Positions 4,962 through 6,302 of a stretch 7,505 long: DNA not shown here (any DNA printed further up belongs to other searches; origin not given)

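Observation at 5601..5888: An insertion of about 95 aa splits the catalytic Rossmann domain of the Trm5/TYW2-family enzyme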

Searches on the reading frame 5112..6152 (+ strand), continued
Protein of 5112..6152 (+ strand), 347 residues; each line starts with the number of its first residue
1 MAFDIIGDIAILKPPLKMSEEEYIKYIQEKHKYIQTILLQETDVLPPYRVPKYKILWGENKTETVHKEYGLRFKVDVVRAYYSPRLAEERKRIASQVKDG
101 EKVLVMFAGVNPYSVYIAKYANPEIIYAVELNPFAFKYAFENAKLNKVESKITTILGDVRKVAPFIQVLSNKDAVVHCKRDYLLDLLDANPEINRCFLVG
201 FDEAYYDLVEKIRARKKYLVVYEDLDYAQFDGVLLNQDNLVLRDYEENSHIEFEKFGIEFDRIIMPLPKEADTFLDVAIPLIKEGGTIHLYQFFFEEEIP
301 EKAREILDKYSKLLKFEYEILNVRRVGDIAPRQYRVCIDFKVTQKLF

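Call 6: find_homologous_proteins(query=window:5112-6152:+, max_evalue=0.00001)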
Query window:5112-6152:+ (347 aa): 2823 proteins with E <= 0.00001 among 5089 candidates; the best 120 are listed.
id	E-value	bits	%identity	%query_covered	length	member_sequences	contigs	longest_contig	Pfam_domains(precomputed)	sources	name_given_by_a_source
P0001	7.2e-226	767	100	100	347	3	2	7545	PF02475.24,PF25133.2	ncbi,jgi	jgi:tRNA (guanine37-N1)-methyltransferase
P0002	1.2e-142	493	65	99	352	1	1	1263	PF02475.24,PF25133.2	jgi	-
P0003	1.6e-132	460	60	99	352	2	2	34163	PF02475.24,PF25133.2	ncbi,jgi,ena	-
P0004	1.2e-124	434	59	99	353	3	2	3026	PF02475.24,PF25133.2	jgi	-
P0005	2.4e-115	403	54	100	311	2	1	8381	PF02475.24,PF25133.2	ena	-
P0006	1.3e-112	394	56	99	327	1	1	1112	PF02475.24,PF25133.2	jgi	-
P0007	9.5e-112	392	55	99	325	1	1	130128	PF02475.24,PF25133.2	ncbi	-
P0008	1.1e-111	391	56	99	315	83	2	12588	PF02475.24,PF25133.2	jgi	-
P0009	2.3e-111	390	57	99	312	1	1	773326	PF02475.24,PF25133.2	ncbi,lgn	ncbi:tRNA (guanine(37)-N1)/4-demethylwyosine(37)-methyltransferase Taw22 [Nanoarchaeota archaeon]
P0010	1.2e-110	388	56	99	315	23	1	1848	PF02475.24,PF25133.2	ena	-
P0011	1.9e-110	387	56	99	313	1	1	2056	PF02475.24,PF25133.2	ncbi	-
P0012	2.0e-110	387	56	99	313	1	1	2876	PF02475.24,PF25133.2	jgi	-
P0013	2.4e-110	387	56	99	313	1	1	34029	PF02475.24,PF25133.2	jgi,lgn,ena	jgi:tRNA (guanine37-N1)-methyltransferase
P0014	4.5e-110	386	56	99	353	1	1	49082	PF02475.24,PF25133.2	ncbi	-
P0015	5.0e-110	386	55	99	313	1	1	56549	PF02475.24,PF25133.2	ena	-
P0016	6.4e-110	386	55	99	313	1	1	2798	PF02475.24,PF25133.2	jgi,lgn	-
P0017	8.7e-110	385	55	99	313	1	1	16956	PF02475.24,PF25133.2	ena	-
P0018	3.1e-109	383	55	99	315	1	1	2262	PF02475.24,PF25133.2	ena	-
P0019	4.4e-109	383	55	99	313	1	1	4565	PF02475.24,PF25133.2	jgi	jgi:tRNA (guanine37-N1)-methyltransferase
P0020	5.4e-109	382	55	99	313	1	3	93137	PF02475.24,PF25133.2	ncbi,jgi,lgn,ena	ncbi:MAG: class I SAM-dependent methyltransferase [Candidatus Nanopusillus sp.]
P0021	6.9e-109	382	54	99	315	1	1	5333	PF02475.24,PF25133.2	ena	-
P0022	7.1e-109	382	55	99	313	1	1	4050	PF02475.24,PF25133.2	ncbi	-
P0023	1.1e-108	381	57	99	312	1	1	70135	PF02475.24,PF25133.2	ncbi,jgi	ncbi:MAG: class I SAM-dependent methyltransferase [Nanopusillaceae archaeon]|jgi:tRNA (guanine37-N1)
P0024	1.5e-108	381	55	99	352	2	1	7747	PF02475.24,PF25133.2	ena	-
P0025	6.5e-108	379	54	99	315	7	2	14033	PF02475.24,PF25133.2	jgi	-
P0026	2.4e-107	377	55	99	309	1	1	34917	PF02475.24,PF25133.2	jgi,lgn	-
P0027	2.8e-107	377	57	99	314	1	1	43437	PF02475.24,PF25133.2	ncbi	ncbi:MAG: class I SAM-dependent methyltransferase [Nanopusillaceae archaeon]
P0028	4.3e-107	376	55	99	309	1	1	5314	PF02475.24,PF25133.2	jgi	-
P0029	8.8e-104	365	54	99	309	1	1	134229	PF02475.24,PF25133.2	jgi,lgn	-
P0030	1.7e-102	361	54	99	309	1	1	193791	PF02475.24,PF25133.2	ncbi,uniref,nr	ncbi:MAG: hypothetical protein BXU00_00935 [Candidatus Nanoclepta minutus]|uniref:SAM-dependent meth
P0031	1.0e-101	359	54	99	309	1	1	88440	PF02475.24,PF25133.2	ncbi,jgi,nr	ncbi:hypothetical protein BA065_00475 [Nanoarchaeota archaeon NZ13-N]|nr:MAG: hypothetical protein B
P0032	1.2e-98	348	52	99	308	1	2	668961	PF02475.24,PF25133.2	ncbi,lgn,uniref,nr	ncbi:tRNA (guanine37-N1)-methyltransferase [Nanobdella aerobiophila]|uniref:tRNA (Guanine37-N1)-meth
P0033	3.1e-98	347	55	91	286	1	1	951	PF02475.24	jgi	jgi:tRNA (guanine37-N1)-methyltransferase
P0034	1.7e-97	345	52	99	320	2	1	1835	PF02475.24,PF25133.2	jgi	-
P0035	6.3e-97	343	52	99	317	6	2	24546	PF02475.24,PF25133.2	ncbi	ncbi:MAG: hypothetical protein QW038_02100 [Nanopusillaceae archaeon]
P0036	3.3e-95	337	51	99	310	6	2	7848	PF02475.24,PF25133.2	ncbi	ncbi:MAG: hypothetical protein QXD25_01460 [Nanopusillaceae archaeon]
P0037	8.4e-91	323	56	85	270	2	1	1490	PF02475.24,PF25133.2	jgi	jgi:Predicted methyltransferase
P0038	4.5e-89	317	49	99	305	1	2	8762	PF02475.24,PF25133.2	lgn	-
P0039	4.4e-61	225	47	58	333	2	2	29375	PF05175.21,PF02475.24,PF25133.2,PF18093.8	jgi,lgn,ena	-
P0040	1.5e-59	220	52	46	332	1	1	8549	PF05175.21,PF02475.24,PF25133.2,PF18093.8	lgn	-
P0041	2.7e-58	216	45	47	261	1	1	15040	PF02475.24,PF25133.2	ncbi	-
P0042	5.0e-58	215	53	34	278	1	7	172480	PF02475.24,PF25133.2,PF09445.17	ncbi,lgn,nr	ncbi:class I SAM-dependent methyltransferase family protein [Candidatus Woesearchaeota archaeon]|nr:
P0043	3.0e-57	212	47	69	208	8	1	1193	PF02475.24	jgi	jgi:tRNA G37 N-methylase Trm5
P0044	1.2e-56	210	45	47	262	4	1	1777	PF13847.13,PF05175.21,PF13649.13,PF02475.24,PF09445.17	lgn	-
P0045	2.0e-56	210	47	47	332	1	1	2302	PF02475.24,PF25133.2,PF18093.8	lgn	-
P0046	3.1e-56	209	46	47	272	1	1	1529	PF02475.24,PF25133.2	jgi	-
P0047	4.6e-56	208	53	46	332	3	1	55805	PF13847.13,PF05175.21,PF02475.24,PF25133.2,PF18093.8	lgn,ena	-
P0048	5.1e-56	208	48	47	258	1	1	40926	PF13847.13,PF02475.24,PF25133.2,PF09445.17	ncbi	-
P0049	5.8e-56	208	44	48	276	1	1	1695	PF13847.13,PF05175.21,PF02475.24,PF25133.2,PF09445.17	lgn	-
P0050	1.6e-55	207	56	47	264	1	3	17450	PF13847.13,PF05175.21,PF02475.24,PF25133.2,PF09445.17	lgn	-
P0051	3.0e-55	206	46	44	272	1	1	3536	PF02475.24,PF25133.2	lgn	-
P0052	4.2e-55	205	50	47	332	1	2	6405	PF02475.24,PF25133.2,PF18093.8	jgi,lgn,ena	-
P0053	4.9e-55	205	49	46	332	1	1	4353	PF02475.24,PF25133.2,PF18093.8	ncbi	-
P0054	5.0e-55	205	49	48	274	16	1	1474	PF03602.22,PF02475.24,PF25133.2,PF09445.17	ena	-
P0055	5.7e-55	205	46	48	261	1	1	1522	PF13847.13,PF05175.21,PF13649.13,PF02475.24,PF25133.2,PF09445.17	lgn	-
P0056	6.8e-55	205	47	47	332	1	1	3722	PF13847.13,PF02475.24,PF25133.2,PF18093.8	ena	-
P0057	7.9e-55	204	55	47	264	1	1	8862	PF13847.13,PF05175.21,PF02005.23,PF03602.22,PF02475.24,PF25133.2,PF09445.17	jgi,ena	-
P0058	9.6e-55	204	48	47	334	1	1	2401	PF05175.21,PF02005.23,PF13649.13,PF02475.24,PF25133.2,PF18093.8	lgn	-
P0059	1.0e-54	204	46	44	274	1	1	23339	PF02475.24,PF25133.2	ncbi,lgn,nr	ncbi:class I SAM-dependent methyltransferase family protein [Candidatus Woesearchaeota archaeon]|nr:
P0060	1.1e-54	204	46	46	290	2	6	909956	PF02475.24,PF25133.2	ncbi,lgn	ncbi:MAG: class I SAM-dependent methyltransferase family protein [Candidatus Woesearchaeota archaeon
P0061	1.1e-54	204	50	48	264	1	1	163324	PF13847.13,PF05175.21,PF02005.23,PF13649.13,PF02475.24,PF25133.2,PF09445.17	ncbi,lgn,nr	ncbi:MAG: class I SAM-dependent methyltransferase family protein [Candidatus Aenigmarchaeota archaeo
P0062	2.5e-54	203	50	46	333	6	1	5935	PF05175.21,PF02475.24,PF25133.2,PF18093.8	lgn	-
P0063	2.6e-54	203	47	47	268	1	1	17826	PF13847.13,PF05175.21,PF13649.13,PF02475.24,PF25133.2,PF09445.17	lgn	-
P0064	2.9e-54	203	48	47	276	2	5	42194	PF02475.24,PF25133.2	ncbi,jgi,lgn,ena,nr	ncbi:MAG: class I SAM-dependent methyltransferase family protein [Nanoarchaeota archaeon]|nr:class I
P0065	3.0e-54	203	41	57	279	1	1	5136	PF05175.21,PF02475.24,PF25133.2,PF09445.17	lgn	-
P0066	3.5e-54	202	50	47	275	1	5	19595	PF13847.13,PF05175.21,PF13649.13,PF02475.24,PF25133.2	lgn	-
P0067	3.7e-54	202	46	47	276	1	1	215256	PF13847.13,PF05175.21,PF13649.13,PF02475.24,PF25133.2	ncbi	ncbi:MAG: class I SAM-dependent methyltransferase family protein [Candidatus Altiarchaeota archaeon]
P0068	3.7e-54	202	44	58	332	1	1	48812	PF05175.21,PF13649.13,PF02475.24,PF25133.2,PF18093.8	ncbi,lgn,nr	ncbi:MAG: class I SAM-dependent methyltransferase family protein [Candidatus Altiarchaeota archaeon]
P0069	4.6e-54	202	49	45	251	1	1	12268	PF02475.24,PF25133.2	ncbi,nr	ncbi:MAG: class I SAM-dependent methyltransferase family protein, partial [Candidatus Aenigmarchaeot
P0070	5.7e-54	202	44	48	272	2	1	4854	PF13847.13,PF02475.24,PF25133.2,PF09445.17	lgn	-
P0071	6.0e-54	202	46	46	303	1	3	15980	PF02475.24,PF25133.2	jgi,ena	-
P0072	7.8e-54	201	45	47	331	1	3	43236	PF05175.21,PF03602.22,PF13649.13,PF02475.24,PF25133.2,PF18093.8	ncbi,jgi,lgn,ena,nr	ncbi:MAG: hypothetical protein B6U97_00400 [Candidatus Altiarchaeales archaeon ex4484_96]|nr:MAG: hy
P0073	8.1e-54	201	45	47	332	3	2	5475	PF13847.13,PF13649.13,PF02475.24,PF01189.24,PF25133.2,PF18093.8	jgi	-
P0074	8.2e-54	201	47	47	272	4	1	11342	PF13847.13,PF02475.24,PF25133.2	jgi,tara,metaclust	tara:strand:+ start:4873 stop:5691 length:819 start_codon:yes stop_codon:yes gene_type:complete|meta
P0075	8.6e-54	201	51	49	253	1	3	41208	PF02475.24,PF25133.2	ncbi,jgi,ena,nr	ncbi:MAG: SAM-dependent methyltransferase [Candidatus Aenigmarchaeota archaeon ex4484_56]|nr:MAG: SA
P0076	1.1e-53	201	46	48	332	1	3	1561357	PF02475.24,PF25133.2,PF18093.8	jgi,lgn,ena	jgi:tRNA (guanine37-N1)-methyltransferase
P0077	1.3e-53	200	49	47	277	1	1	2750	PF13847.13,PF02475.24,PF25133.2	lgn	-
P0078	1.6e-53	200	44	47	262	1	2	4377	PF02475.24,PF25133.2,PF09445.17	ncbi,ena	-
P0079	1.8e-53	200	44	47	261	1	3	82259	PF13847.13,PF13649.13,PF02475.24,PF25133.2,PF09445.17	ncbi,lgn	-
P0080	2.3e-53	200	39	58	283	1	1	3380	PF05175.21,PF02005.23,PF02475.24,PF25133.2,PF09445.17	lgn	-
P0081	3.3e-53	199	46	48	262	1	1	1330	PF02475.24,PF25133.2,PF09445.17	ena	-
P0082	3.4e-53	199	47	46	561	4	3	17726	PF01261.31,PF02475.24,PF25133.2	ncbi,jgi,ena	-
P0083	3.9e-53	199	44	44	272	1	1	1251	PF02475.24,PF25133.2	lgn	-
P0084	3.9e-53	199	52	48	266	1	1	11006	PF02005.23,PF02475.24,PF25133.2,PF09445.17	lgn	-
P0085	4.0e-53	199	43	44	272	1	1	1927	PF02475.24,PF25133.2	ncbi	ncbi:MAG: class I SAM-dependent methyltransferase [Candidatus Altarchaeaceae archaeon]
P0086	4.1e-53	199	40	61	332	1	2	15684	PF05175.21,PF00107.33,PF02475.24,PF25133.2,PF18093.8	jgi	-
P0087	4.2e-53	199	46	48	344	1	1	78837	PF05175.21,PF02005.23,PF13649.13,PF02475.24,PF25133.2,PF18093.8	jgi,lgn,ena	-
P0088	5.3e-53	198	44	47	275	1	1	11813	PF02475.24,PF25133.2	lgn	-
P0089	6.2e-53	198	50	47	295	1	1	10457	PF13847.13,PF05175.21,PF02005.23,PF13649.13,PF02475.24,PF25133.2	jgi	jgi:tRNA (guanine37-N1)-methyltransferase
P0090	6.4e-53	198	55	43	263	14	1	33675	PF13847.13,PF06325.20,PF05175.21,PF05185.23,PF02005.23,PF03602.22,PF13649.13,PF02475.24,PF25133.2,PF09445.17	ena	-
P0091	8.3e-53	198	43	48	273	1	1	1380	PF02475.24,PF25133.2,PF09445.17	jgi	jgi:tRNA (guanine37-N1)-methyltransferase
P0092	8.8e-53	198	49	47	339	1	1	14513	PF05175.21,PF13649.13,PF02475.24,PF25133.2,PF18093.8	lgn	-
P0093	9.2e-53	198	46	47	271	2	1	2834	PF13847.13,PF02475.24,PF25133.2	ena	-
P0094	9.3e-53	198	52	47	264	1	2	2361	PF02475.24,PF25133.2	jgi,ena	-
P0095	1.1e-52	197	45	47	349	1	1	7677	PF05175.21,PF02005.23,PF13649.13,PF02475.24,PF25133.2,PF18093.8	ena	-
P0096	1.2e-52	197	45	47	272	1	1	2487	PF13847.13,PF00107.33,PF02475.24,PF25133.2,PF09445.17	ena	-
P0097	1.3e-52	197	52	47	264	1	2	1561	PF02475.24,PF25133.2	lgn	-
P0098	1.3e-52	197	43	48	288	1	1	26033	PF02475.24,PF25133.2,PF09445.17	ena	-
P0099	1.6e-52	197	55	47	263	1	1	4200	PF13847.13,PF05175.21,PF02005.23,PF13649.13,PF02475.24,PF25133.2,PF09445.17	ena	-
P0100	1.7e-52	197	42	59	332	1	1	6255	PF02475.24,PF25133.2,PF18093.8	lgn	-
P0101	2.0e-52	197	43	48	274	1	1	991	PF02475.24,PF25133.2,PF09445.17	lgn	-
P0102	2.1e-52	196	46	47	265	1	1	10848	PF13847.13,PF13649.13,PF02475.24,PF25133.2,PF09445.17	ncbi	-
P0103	2.2e-52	196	47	47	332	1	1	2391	PF13847.13,PF02475.24,PF25133.2,PF18093.8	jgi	-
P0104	3.1e-52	196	43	58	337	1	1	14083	PF02475.24,PF25133.2,PF18093.8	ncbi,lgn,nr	ncbi:MAG: class I SAM-dependent methyltransferase family protein [Candidatus Altiarchaeota archaeon]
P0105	3.3e-52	196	48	46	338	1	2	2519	PF13847.13,PF05175.21,PF13649.13,PF02475.24,PF25133.2,PF18093.8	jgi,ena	-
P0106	3.5e-52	196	45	47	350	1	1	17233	PF13847.13,PF05175.21,PF02005.23,PF03602.22,PF02475.24,PF25133.2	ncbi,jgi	-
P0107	3.7e-52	196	46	47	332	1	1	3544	PF02475.24,PF25133.2,PF18093.8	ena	-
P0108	3.8e-52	196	45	47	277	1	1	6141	PF02475.24,PF25133.2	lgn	-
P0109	4.2e-52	195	53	47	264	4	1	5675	PF02475.24,PF25133.2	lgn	-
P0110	4.5e-52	195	43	48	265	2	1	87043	PF13847.13,PF13649.13,PF02475.24,PF25133.2,PF09445.17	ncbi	-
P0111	4.9e-52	195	50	48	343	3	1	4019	PF05175.21,PF03602.22,PF02475.24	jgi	jgi:tRNA (guanine37-N1)-methyltransferase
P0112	4.9e-52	195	45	46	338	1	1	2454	PF05175.21,PF05185.23,PF02005.23,PF02475.24,PF25133.2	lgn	-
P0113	7.3e-52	195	47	47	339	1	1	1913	PF13847.13,PF05175.21,PF02005.23,PF03602.22,PF02475.24,PF25133.2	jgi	-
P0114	7.5e-52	195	45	46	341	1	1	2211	PF13847.13,PF02475.24,PF25133.2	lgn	-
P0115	8.7e-52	194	47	48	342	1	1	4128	PF13847.13,PF05175.21,PF02475.24,PF25133.2,PF18093.8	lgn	-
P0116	1.0e-51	194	46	46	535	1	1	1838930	PF01261.31,PF02475.24,PF25133.2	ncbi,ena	-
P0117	1.3e-51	194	46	48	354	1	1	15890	PF02475.24,PF25133.2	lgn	-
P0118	1.3e-51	194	51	47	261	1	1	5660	PF02005.23,PF02475.24,PF25133.2,PF09445.17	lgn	-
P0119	1.3e-51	194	47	46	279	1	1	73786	PF02005.23,PF02475.24,PF25133.2,PF09445.17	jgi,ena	-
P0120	1.4e-51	194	51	47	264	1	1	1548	PF02475.24,PF25133.2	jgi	-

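Call 19: find_related_loci(query=A3, collection=genome_contigs, flank=6000)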
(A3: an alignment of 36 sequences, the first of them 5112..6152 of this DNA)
Query A3 (347 aa) in genome_contigs; peptide patterns used: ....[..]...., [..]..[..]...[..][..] (x = any residue, [..] = any of these).
599 stretches matched a pattern (row limit reached: there are more); 561 encode a relative of the query (tblastn E <= 1e-3); the best 80 are kept; 80 distinct loci.
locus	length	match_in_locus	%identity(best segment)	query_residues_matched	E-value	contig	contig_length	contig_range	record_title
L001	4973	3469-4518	60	1-345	2e-138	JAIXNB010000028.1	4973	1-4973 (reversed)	MAG: Nanoarchaeota archaeon isolate MC-1 k151_73916_flAG_1_mulTi_15_0000_len_4973, whole genome shotgun sequence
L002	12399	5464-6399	57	1-344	9e-119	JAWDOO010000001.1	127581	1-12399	MAG: Candidatus Nanopusillus sp. isolate RHS.bin.5 NODE_10_length_127581_cov_21.395, whole genome shotgun sequence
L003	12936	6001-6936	56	1-344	4e-118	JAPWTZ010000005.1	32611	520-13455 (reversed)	MAG: Candidatus Nanopusillus sp. isolate RSNS15 scaffold_243_c1, whole genome shotgun sequence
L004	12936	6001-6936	55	1-344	3e-116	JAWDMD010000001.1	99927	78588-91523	MAG: Candidatus Nanopusillus sp. isolate DS.bin.8 NODE_6_length_99927_cov_24.6224, whole genome shotgun sequence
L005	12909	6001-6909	52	1-339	1e-96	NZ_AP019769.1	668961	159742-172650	Nanobdella aerobiophila strain MJ1 chromosome, complete genome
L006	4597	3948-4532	58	1-198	1e-68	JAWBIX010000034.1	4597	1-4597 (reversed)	MAG: Nanopusillaceae archaeon isolate GMQS_201709_bins_18 GMQS_201709_bins_18_scaffold_34, whole genome shotgun sequence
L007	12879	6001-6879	40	1-339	2e-54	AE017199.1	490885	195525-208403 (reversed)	Nanoarchaeum equitans Kin4-M chromosome, complete genome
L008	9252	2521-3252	52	2-347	5e-46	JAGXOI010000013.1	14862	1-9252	Candidatus Aenigmarchaeota archaeon LH_S4 NODE_13_length_14862_cov_60.428389, whole genome shotgun sequence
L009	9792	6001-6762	49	2-347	5e-44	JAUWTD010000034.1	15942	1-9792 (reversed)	MAG: Candidatus Altiarchaeota archaeon isolate CSMAG_2571 CSMAG_2571_k127_1556204_length_15942_cov_17.7906, whole genome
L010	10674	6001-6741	47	2-342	9e-43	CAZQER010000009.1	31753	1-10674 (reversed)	MAG TPA_asm: uncultured archaeon isolate binchicken_co6_257 genome assembly, contig: NODE_1075_length_31753_cov_7.112278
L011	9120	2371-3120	45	2-339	1e-42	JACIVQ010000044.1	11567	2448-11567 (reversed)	MAG: Candidatus Methanomethylicales archaeon isolate MAG-3 Methanomethyliales_A3_bin1_Scaffold_44, whole genome shotgun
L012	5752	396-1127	49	2-343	8e-43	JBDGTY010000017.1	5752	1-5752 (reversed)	MAG: Candidatus Nanohalobium sp. isolate DAL-WCL_33_80C1R DAL-WCL_33_80C1R_17, whole genome shotgun sequence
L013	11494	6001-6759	48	2-342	4e-43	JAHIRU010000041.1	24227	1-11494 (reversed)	MAG: Nanoarchaeota archaeon isolate MM_PC_MetaG.mb.142 MM_PC_MetaG.mb.142_k141_655435, whole genome shotgun sequence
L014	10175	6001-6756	44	2-347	7e-43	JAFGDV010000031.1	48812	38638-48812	MAG: Candidatus Altiarchaeota archaeon isolate Zod_Metabat.1191 k87_10219073, whole genome shotgun sequence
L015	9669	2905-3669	47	2-339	3e-42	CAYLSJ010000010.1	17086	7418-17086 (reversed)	MAG TPA_asm: uncultured Candidatus Bathyarchaeia archaeon isolate binchicken_co383_10 genome assembly, contig: NODE_937_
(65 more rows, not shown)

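Call 23: predict_structure(alignment_id=A2)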
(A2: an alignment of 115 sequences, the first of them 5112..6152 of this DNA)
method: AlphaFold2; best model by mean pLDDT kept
length: 347 residues; sequences in the alignment: 115
mean_pLDDT: 94.9   pTM: 0.93
mean pLDDT of the five models: 94.9, 94.3, 94.1, 93.8, 93.6
residues with pLDDT >= 90: 308; 70-90: 30; 50-70: 9; < 50: 0
segments of 3 or more residues with pLDDT < 50: none
pLDDT, mean of each block of 10 residues (from residue 1): 91 94 97 98 94 96 97 98 96 98 98 99 98 98 98 98 96 97 98 96 93 95 67 87 85 93 94 97 98 97 98 98 94 96 94
secondary structure, 60 per line:
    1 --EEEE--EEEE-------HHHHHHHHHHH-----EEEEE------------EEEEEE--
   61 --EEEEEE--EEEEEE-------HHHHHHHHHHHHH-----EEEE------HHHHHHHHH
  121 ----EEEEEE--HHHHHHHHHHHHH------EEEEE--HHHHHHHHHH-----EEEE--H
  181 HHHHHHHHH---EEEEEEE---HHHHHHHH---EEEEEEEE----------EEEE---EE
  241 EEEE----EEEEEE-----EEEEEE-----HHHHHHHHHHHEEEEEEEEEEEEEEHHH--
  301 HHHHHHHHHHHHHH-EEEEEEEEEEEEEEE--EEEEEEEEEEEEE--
elements in order: E3-6 E9-12 H20-30 E36-40 E53-58 E63-68 E71-76 H84-96 E102-105 H112-120 E125-130 H133-145 E152-156 H159-168 E174-177 H180-189 E193-199 H203-210 E214-221 E232-235 E239-244 E249-254 E260-265 H271-281 E282-295 H301-314 E316-330 E333-345

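Call 31: fold_search(model_id=the predicted structure, library=pdb)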
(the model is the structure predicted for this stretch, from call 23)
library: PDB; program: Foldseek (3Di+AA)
matches with E <= 10: 1972; with E <= 0.001: 997
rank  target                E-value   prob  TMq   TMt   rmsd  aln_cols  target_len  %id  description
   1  5hjk                  2.3e-24  1.00  0.64  0.64   2.4       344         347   27  Crystal Structure of Pyrococcus abyssi Trm5a complexed with SAH (released 2016-10-12)
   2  5hji                  5.2e-24  1.00  0.65  0.65   2.3       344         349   27  Crystal Structure of Pyrococcus abyssi Trm5a complexed with adenosine (released 2016-10-12)
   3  5hjj                  5.8e-24  1.00  0.65  0.65   2.3       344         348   27  Crystal Structure of Pyrococcus abyssi Trm5a (released 2016-10-12)
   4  5yac                  5.8e-24  1.00  0.61  0.64   4.4       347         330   30  Crystal structure of WT Trm5b from Pyrococcus abyssi (released 2017-09-27)
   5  2zzn_A                6.9e-24  1.00  0.62  0.64   3.8       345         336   27  The complex structure of aTrm5 and tRNACys (released 2009-09-15)
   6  5wt1_B                1.2e-23  1.00  0.65  0.68   2.8       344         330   28  Pyrococcus abyssi methyltransferase PaTrm5a bound by SAH and cognate tRNA (released 2017-12-13)
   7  5wt1_A                4.2e-23  1.00  0.64  0.67   2.9       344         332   28  Pyrococcus abyssi methyltransferase PaTrm5a bound by SAH and cognate tRNA (released 2017-12-13)
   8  2zzm_A                1.9e-22  1.00  0.63  0.66   3.0       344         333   27  The complex structure of aTrm5 and tRNALeu (released 2009-09-15)
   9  2zzn_B                2.0e-22  1.00  0.61  0.63   4.1       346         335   28  The complex structure of aTrm5 and tRNACys (released 2009-09-15)
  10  2yx1_A                2.9e-22  1.00  0.61  0.65   3.3       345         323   28  Crystal structure of M.jannaschii tRNA m1G37 methyltransferase (released 2008-04-22)
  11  2yx1_B                1.6e-21  1.00  0.61  0.68   3.3       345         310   27  Crystal structure of M.jannaschii tRNA m1G37 methyltransferase (released 2008-04-22)
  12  3ay0_B                2.1e-20  1.00  0.62  0.68   2.8       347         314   27  Crystal structure of Methanocaldococcus jannaschii Trm5 in complex with adenosine (released 2011-08-17)
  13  3ay0_A                4.9e-20  1.00  0.59  0.63   4.1       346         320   26  Crystal structure of Methanocaldococcus jannaschii Trm5 in complex with adenosine (released 2011-08-17)
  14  3a27                  1.0e-18  1.00  0.57  0.88   2.4       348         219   23  Crystal structure of M. jannaschii TYW2 in complex with AdoMet (released 2009-09-15)
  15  3a25                  1.8e-18  1.00  0.61  0.80   3.3       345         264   22  Crystal structure of P. horikoshii TYW2 in complex with AdoMet (released 2009-09-15)
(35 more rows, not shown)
